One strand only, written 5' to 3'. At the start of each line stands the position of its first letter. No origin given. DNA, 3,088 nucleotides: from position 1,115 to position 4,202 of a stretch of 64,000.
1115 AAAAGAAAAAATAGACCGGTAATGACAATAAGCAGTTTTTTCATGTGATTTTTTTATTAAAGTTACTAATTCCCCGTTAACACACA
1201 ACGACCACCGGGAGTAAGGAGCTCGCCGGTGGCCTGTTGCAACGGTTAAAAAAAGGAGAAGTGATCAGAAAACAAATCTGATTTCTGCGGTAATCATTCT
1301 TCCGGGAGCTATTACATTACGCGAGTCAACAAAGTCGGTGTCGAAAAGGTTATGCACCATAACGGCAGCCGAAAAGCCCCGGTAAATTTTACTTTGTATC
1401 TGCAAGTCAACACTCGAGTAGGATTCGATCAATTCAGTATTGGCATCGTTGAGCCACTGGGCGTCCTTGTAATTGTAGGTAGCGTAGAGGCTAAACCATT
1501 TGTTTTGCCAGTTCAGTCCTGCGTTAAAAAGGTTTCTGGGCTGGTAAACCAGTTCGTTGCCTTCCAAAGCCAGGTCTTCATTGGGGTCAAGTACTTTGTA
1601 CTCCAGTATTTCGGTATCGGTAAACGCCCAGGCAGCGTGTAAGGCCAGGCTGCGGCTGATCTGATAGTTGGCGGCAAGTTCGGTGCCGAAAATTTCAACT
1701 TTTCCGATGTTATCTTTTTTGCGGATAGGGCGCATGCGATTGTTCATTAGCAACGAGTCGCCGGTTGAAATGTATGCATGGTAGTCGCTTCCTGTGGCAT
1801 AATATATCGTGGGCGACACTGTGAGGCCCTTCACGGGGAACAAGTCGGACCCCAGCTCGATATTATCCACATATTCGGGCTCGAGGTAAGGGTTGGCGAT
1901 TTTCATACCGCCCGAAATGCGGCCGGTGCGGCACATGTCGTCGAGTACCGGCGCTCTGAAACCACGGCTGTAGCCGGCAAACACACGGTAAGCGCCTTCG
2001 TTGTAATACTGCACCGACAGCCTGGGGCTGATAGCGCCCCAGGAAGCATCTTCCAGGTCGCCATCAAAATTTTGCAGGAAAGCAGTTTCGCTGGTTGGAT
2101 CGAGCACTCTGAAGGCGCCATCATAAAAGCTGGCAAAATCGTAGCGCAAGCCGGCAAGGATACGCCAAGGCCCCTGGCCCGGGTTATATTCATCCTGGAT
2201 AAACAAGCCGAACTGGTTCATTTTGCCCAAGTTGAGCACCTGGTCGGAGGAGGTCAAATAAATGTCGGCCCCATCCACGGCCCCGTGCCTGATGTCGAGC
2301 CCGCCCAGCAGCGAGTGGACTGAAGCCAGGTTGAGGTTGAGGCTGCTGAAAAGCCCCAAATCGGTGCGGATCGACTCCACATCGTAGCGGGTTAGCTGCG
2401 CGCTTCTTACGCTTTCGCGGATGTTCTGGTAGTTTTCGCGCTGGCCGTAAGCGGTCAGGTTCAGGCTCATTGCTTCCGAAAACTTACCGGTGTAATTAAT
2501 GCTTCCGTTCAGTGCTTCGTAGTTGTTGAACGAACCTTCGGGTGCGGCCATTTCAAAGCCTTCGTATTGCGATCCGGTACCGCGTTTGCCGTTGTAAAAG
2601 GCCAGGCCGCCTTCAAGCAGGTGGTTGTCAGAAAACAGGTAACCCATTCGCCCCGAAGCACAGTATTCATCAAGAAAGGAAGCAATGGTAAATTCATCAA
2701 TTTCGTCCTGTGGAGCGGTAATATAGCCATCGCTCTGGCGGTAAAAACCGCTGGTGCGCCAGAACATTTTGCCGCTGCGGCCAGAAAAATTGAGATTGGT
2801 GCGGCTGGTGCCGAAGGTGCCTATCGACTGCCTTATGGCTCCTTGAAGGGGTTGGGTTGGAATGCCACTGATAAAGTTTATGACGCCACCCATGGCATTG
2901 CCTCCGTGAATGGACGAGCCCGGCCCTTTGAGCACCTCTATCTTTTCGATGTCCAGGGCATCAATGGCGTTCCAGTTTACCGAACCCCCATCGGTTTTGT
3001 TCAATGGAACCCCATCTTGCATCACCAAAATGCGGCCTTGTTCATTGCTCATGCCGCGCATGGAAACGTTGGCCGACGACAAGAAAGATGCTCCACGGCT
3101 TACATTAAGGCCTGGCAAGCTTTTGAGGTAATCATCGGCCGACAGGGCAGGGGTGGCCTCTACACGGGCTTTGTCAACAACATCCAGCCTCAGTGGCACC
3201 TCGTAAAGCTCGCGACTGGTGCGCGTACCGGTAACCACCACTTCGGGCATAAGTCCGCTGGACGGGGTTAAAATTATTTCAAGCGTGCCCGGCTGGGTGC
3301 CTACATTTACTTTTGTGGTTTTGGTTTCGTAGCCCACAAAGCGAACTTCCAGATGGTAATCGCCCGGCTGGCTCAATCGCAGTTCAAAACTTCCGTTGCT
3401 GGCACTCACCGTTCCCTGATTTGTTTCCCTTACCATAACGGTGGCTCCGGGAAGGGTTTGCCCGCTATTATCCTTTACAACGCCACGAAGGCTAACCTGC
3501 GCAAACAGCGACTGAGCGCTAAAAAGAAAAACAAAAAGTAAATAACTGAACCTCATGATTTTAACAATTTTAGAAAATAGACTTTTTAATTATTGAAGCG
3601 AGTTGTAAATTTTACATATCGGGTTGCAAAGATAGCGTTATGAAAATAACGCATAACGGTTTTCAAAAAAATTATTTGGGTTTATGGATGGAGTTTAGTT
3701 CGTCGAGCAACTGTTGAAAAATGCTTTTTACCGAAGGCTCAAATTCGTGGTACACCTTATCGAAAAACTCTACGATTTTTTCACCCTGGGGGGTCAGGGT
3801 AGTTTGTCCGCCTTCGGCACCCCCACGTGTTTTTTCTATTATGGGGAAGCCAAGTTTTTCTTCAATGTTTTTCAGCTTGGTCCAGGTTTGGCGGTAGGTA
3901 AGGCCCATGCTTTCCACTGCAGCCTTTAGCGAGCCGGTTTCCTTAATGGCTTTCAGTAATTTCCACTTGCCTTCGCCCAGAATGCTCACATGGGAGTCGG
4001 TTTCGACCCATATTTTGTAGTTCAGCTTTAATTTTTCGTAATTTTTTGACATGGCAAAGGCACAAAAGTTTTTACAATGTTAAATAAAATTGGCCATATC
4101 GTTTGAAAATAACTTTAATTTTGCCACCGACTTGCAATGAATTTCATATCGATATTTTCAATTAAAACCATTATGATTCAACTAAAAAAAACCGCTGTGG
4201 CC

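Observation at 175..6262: Candidate TonB-dependent molybdate/tungstate acquisition locus: orphan WtpA-type binding protein, TBDR, Mop-less ModE, tandem SUOX-fold lipoprotein and BASS permease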

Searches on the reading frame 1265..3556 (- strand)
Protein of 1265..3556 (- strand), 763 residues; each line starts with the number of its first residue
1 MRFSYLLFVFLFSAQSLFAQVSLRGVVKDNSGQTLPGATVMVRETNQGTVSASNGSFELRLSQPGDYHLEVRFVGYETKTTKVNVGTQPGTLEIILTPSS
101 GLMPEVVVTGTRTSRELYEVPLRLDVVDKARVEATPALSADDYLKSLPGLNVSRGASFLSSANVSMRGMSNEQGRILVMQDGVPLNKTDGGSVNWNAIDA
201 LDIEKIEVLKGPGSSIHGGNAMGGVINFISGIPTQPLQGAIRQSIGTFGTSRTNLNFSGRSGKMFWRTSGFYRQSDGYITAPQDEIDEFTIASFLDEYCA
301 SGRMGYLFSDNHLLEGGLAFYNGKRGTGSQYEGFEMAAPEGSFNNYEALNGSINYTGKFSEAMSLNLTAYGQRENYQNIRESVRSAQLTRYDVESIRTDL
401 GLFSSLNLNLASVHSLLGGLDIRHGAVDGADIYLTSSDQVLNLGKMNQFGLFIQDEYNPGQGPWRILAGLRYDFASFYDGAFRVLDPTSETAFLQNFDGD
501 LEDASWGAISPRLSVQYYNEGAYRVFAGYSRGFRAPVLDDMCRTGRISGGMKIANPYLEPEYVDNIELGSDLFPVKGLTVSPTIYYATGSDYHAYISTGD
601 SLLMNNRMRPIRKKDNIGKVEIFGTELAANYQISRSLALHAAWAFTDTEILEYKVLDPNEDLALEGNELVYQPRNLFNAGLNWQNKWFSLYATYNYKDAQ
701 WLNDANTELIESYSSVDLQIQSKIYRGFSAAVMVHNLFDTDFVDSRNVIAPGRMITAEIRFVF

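Call 3: search_protein_families(library=pfam, proteins=[window:1265-3556:-], max_evalue=0.01)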
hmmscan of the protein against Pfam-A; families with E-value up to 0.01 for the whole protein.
window:1265-3556:- (763 aa): 6 families
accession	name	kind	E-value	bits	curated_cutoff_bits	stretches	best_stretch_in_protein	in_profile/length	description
PF00593.30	TonB_dep_Rec_b-barrel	-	1e-40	141.4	27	1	321-737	37-436/436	TonB dependent receptor-like, beta-barrel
PF07715.20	Plug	-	1.3e-23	84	23.9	1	118-225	3-107/107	TonB-dependent Receptor Plug Domain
PF13715.12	CarbopepD_reg_2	-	2e-20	73.1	32.2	1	24-108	2-88/88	CarboxypepD_reg-like domain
PF13620.12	CarboxypepD_reg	-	7.2e-16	58.8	32.3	1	22-94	1-79/82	Carboxypeptidase regulatory-like domain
PF14905.12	OMP_b-brl_3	-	2.3e-10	40.5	27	1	551-745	206-381/408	Outer membrane protein beta-barrel family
PF09430.16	EMC7_beta-sandw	-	0.0093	16.6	26.6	0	32-88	4-61/122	ER membrane protein complex subunit 7, beta-sandwich domain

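Call 4: search_protein_families(library=ncbifam, proteins=[window:1265-3556:-], max_evalue=0.01)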
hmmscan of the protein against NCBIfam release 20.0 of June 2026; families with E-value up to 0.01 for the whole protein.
window:1265-3556:- (763 aa): 31 families (the best 25 are shown)
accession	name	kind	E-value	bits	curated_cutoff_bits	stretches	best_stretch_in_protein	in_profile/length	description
TIGR01785.1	TonB-hemin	subfamily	4.7e-55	187.3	316.85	1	105-763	3-677/677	TonB-dependent heme/hemoglobin receptor family protein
TIGR01783.1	TonB-siderophor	subfamily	1.3e-38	133.1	223.5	2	125-329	7-199/649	TonB-dependent siderophore receptor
TIGR01786.1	TonB-hemlactrns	subfamily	4.6e-37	127.7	323.75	1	105-759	2-715/719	TonB-dependent hemoglobin/transferrin/lactoferrin family receptor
TIGR04056.1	OMP_RagA_SusC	subfamily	8.9e-36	123.6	368.25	1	23-226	3-199/981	SusC/RagA family TonB-linked outer membrane protein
TIGR01779.1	TonB-B12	equivalog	1.2e-32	113.2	599.7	2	104-424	29-339/614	TonB-dependent vitamin B12 receptor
NF010010.0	PRK13483.1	equivalog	3.8e-32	111.1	927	2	102-244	32-176/660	ligand-gated channel protein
NF010038.0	PRK13513.1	equivalog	6.1e-29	101.1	942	2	502-761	388-657/659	ligand-gated channel protein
NF041535.1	TonB_rec_PqqU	equivalog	5.2e-26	91.1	1200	2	120-263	16-162/676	TonB-dependent receptor PqqU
NF053590.1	TonB_dep_TOL0244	equivalog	6.1e-22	78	645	2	106-262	13-170/604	TOL_0244 family TonB-dependent receptor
NF007926.1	PRK10641.1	equivalog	2.7e-21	75.8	836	2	105-283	29-205/617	TonB-dependent vitamin B12 receptor BtuB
NF010011.0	PRK13484.1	equivalog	6e-18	64.4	1197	2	105-250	32-184/682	IreA family TonB-dependent siderophore receptor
NF010651.0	PRK14050.1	equivalog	4e-17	61.6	884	2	79-258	38-213/730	TonB-dependent siderophore receptor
NF049947.1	TonB_dep_PCPU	exception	9.8e-17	60.4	800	2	140-282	71-220/685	TonB-dependent receptor, PCPU motif-type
NF007465.0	PRK10044.1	equivalog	2.6e-16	59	803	1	78-276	37-235/726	ferrichrome porin FhuA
NF049945.1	TonB_dep_FCYXU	equivalog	3e-15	55.9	825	1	159-291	91-231/697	TonB-dependent receptor, FCYXU motif-type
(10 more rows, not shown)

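Call 53: find_homologous_proteins(query=window:1265-3556:-, max_evalue=1e-20)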
Query window:1265-3556:- (763 aa): 668 proteins with E <= 1e-20 among 8000 candidates; the best 120 are listed.
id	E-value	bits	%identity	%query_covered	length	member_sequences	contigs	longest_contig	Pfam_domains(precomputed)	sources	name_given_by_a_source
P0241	0.0e+0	1727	100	100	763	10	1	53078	PF13715.13,PF07715.21,PF13620.13,PF00593.31,PF14905.13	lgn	-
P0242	0.0e+0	1450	81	100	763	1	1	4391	PF13715.13,PF07715.21,PF13620.13,PF00593.31,PF14905.13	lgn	-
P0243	0.0e+0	1245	69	100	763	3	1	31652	PF13715.13,PF07715.21,PF13620.13,PF00593.31,PF14905.13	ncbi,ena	-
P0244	0.0e+0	1232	68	99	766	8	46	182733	PF13715.13,PF07715.21,PF13620.13,PF00593.31,PF14905.13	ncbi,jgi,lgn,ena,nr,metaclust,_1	ncbi:MAG: TonB-dependent receptor [Bacteroidales bacterium]|jgi:iron complex outermembrane receptor 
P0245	0.0e+0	1229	67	100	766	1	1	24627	PF13715.13,PF07715.21,PF13620.13,PF00593.31,PF14905.13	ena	-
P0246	0.0e+0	1222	68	99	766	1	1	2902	PF13715.13,PF07715.21,PF13620.13,PF00593.31,PF14905.13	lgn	-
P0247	0.0e+0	1195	67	99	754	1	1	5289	PF13715.13,PF07715.21,PF13620.13,PF00593.31,PF14905.13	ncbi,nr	ncbi:MAG TPA: TonB-dependent receptor [Bacteroidales bacterium]|nr:TonB-dependent receptor [Bacteroi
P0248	2.0e-292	990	58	99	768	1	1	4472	PF13715.13,PF07715.21,PF13620.13,PF00593.31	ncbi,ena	-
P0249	1.0e-291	988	57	100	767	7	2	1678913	PF13715.13,PF07715.21,PF13620.13,PF00593.31,PF14905.13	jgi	jgi:iron complex outermembrane recepter protein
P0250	2.9e-289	980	57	100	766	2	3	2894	PF13715.13,PF07715.21,PF13620.13,PF00593.31,PF14905.13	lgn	-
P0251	6.5e-289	979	57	100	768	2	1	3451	PF13715.13,PF07715.21,PF13620.13,PF00593.31,PF14905.13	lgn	-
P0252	1.1e-288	978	56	100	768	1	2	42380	PF13715.13,PF07715.21,PF13620.13,PF00593.31,PF14905.13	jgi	jgi:outer membrane receptor protein involved in Fe transport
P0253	8.8e-288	975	57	100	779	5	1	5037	PF13715.13,PF07715.21,PF13620.13,PF00593.31,PF14905.13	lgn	-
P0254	4.7e-287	973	56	100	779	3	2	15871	PF13715.13,PF07715.21,PF13620.13,PF00593.31,PF14905.13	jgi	jgi:iron complex outermembrane recepter protein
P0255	2.1e-284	964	56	100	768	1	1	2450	PF13715.13,PF07715.21,PF13620.13,PF00593.31,PF14905.13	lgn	-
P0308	2.0e-238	812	48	100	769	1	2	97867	PF13715.13,PF07715.21,PF00593.31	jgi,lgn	jgi:iron complex outermembrane receptor protein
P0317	4.1e-228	778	46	100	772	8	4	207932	PF13715.13,PF07715.21,PF13620.13,PF00593.31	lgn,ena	-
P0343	1.3e-163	565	38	99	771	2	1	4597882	PF13715.13,PF07715.21,PF13620.13,PF00593.31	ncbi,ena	-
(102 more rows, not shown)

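Call 54: find_encoding_contigs(protein=P0317, flank=8000, max_places=1)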
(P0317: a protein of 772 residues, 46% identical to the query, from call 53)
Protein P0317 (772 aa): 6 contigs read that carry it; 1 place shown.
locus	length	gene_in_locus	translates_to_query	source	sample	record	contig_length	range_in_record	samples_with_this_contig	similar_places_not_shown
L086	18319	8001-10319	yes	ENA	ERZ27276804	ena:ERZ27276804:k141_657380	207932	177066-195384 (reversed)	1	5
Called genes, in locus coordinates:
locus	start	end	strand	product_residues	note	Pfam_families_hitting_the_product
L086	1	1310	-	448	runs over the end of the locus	PF23545:Zn_ribbon_HMPTM, PF04055:Radical_SAM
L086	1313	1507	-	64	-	PF24292:DUF7479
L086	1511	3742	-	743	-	PF14691:Fer4_20, PF02754:CCG (faint), PF07992:Pyr_redox_2 (weak), PF01266:DAO, PF01593:Amino_oxidase (weak), PF13450:NAD_binding_8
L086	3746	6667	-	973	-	PF00111:Fer2 (weak), PF13085:Fer2_3 (weak), PF01799:Fer2_2, PF01315:Ald_Xan_dh_C, PF02738:MoCoBD_1, PF20256:MoCoBD_2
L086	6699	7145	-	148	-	PF09719:C_GCAxxG_C_C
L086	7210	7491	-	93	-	PF06865:Ppnp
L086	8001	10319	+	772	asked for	PF13620:CarboxypepD_reg, PF13715:CarbopepD_reg_2, PF07715:Plug, PF00593:TonB_dep_Rec_b-barrel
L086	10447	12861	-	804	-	PF13620:CarboxypepD_reg, PF13715:CarbopepD_reg_2, PF07715:Plug, PF00593:TonB_dep_Rec_b-barrel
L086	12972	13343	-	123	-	-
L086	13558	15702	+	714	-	PF09371:Tex_N, PF22706:Tex_central_region, PF14639:YqgF (weak), PF16921:Tex_YqgF, PF14635:HHH_7, PF12836:HHH_3, PF17674:HHH_9, PF00575:S1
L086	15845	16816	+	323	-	-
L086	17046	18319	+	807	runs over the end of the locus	PF00676:E1_dh, PF02779:Transket_pyr, PF02780:Transketolase_C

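Call 55: find_encoding_contigs(protein=P0308, flank=8000, max_places=1)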
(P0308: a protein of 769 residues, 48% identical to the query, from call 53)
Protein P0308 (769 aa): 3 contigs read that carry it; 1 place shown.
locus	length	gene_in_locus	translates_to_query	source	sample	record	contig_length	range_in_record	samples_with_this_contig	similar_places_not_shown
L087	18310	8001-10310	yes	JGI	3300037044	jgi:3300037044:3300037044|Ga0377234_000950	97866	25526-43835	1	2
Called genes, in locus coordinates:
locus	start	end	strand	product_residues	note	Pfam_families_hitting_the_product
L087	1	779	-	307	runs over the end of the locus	PF00892:EamA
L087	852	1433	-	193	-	PF02508:Rnf-Nqr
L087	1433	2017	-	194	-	PF02508:Rnf-Nqr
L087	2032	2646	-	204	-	PF04205:FMN_bind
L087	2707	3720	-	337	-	PF03116:NQR2_RnfD_RnfE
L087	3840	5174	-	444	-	PF13375:RnfC_N, PF01512:Complex1_51K, PF10531:SLBB, PF13183:Fer4_8 (faint), PF13534:Fer4_17 (faint), PF13746:Fer4_18 (faint), PF13237:Fer4_10, PF13187:Fer4_9 (weak), +2 more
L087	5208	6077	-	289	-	PF13237:Fer4_10 (faint), PF13484:Fer4_16 (faint), PF04060:FeS, PF14697:Fer4_21 (weak), PF12838:Fer4_7, PF13187:Fer4_9 (weak), PF00037:Fer4, PF12837:Fer4_6 (weak), +1 more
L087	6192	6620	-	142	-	PF04246:RseC_MucC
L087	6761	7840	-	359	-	-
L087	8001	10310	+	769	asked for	PF13715:CarbopepD_reg_2, PF07715:Plug, PF00593:TonB_dep_Rec_b-barrel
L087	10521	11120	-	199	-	PF00578:AhpC-TSA, PF08534:Redoxin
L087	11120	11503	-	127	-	PF00085:Thioredoxin (weak), PF00578:AhpC-TSA, PF08534:Redoxin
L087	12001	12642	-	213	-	PF01810:LysE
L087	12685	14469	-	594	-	PF19576:Acyltransf_2, PF13444:Acetyltransf_5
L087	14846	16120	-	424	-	PF16217:M64_N, PF09471:Peptidase_M64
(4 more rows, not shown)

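Call 56: find_encoding_contigs(protein=P0343, flank=8000, max_places=1)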
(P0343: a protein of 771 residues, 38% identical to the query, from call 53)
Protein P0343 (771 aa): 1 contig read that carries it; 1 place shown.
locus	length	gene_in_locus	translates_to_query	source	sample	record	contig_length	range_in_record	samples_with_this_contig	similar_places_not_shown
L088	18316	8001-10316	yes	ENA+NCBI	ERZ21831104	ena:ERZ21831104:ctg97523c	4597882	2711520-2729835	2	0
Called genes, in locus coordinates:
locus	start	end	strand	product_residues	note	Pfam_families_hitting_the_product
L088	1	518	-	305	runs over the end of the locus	-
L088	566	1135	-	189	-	-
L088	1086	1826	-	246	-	-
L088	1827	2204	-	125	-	PF00126:HTH_1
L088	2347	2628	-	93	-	PF06865:Ppnp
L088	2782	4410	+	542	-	PF00171:Aldedh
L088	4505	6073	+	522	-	PF00171:Aldedh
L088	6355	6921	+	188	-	-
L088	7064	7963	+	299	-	-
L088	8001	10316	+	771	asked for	PF13620:CarboxypepD_reg, PF13715:CarbopepD_reg_2, PF07715:Plug, PF00593:TonB_dep_Rec_b-barrel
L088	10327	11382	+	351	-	-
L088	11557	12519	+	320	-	PF13531:SBP_bac_11, PF01547:SBP_bac_1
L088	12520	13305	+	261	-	PF00528:BPD_transp_1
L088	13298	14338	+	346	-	PF02463:SMC_N (weak), PF00005:ABC_tran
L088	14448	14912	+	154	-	PF07308:DUF1456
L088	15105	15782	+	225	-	-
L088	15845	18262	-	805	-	PF12704:MacB_PCD, PF02687:FtsX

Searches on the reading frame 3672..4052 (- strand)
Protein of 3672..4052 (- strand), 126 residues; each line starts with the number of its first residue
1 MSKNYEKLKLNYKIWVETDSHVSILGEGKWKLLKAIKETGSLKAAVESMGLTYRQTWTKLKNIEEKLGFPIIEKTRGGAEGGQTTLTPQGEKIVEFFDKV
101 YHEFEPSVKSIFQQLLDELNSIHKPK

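Call 3: search_protein_families(library=pfam, proteins=[window:3672-4052:-], max_evalue=0.01)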
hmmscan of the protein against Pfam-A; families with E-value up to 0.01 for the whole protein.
window:3672-4052:- (126 aa): 2 families
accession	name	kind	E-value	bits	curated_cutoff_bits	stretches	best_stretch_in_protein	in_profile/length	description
PF00126.33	HTH_1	-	7.4e-09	35.9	26.6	1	30-91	4-60/60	Bacterial regulatory helix-turn-helix protein, lysR family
PF10547.14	P22_AR_N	-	0.0034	18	30.7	1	40-85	21-65/115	P22_AR N-terminal domain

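Call 4: search_protein_families(library=ncbifam, proteins=[window:3672-4052:-], max_evalue=0.01)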
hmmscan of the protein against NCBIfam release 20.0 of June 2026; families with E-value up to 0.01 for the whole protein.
window:3672-4052:- (126 aa): 8 families
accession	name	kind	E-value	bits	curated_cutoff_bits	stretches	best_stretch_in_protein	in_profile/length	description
TIGR00637.1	ModE_repress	subfamily_domain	6e-20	71.2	98.5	1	26-114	3-91/100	ModE molybdate transport repressor domain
NF007957.0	PRK10676.1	equivalog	6.3e-09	35.3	369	1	31-100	23-92/263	molybdenum-dependent transcriptional regulator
NF045990.1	TransRegCbbRRhodb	equivalog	6.2e-08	32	450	1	32-111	13-89/304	LysR family regulator CbbR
TIGR02424.1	TF_pcaQ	equivalog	0.0028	16.6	303.8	1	35-109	13-82/300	pca operon transcription factor PcaQ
NF058504.1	TransRegCcpCBac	equivalog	0.0053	16.2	400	1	30-109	6-79/287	transcriptional regulator CcpC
TIGR03418.1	chol_sulf_TF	equivalog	0.0081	15.2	324.8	1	34-101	10-72/291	choline sulfate utilization transcriptional regulator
NF040888.1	trans_reg_YafC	equivalog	0.0094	14.9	470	0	32-105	10-78/293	DNA-binding transcriptional regulator YafC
NF047711.1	PutUtilRegPtrR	equivalog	0.0099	15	400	0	31-100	7-71/283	putrescine utilization regulator PtrR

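Call 60: search_solved_structures(query=window:3672-4052:-, max_evalue=0.01, show_alignments=1)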
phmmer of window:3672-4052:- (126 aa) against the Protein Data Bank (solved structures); distinct sequences matched with E-value up to 0.01: 3.
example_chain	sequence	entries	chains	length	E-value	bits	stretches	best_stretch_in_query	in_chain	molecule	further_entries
2ijl_A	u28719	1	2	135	3.3e-10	43.3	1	24-100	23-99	Molybdenum-binding transcriptional repressor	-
1o7l_A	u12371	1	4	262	2.5e-06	30.8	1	31-100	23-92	TRANSCRIPTIONAL REGULATOR MODE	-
1b9m_A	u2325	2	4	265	2.5e-06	30.8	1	30-100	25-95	PROTEIN (MODE)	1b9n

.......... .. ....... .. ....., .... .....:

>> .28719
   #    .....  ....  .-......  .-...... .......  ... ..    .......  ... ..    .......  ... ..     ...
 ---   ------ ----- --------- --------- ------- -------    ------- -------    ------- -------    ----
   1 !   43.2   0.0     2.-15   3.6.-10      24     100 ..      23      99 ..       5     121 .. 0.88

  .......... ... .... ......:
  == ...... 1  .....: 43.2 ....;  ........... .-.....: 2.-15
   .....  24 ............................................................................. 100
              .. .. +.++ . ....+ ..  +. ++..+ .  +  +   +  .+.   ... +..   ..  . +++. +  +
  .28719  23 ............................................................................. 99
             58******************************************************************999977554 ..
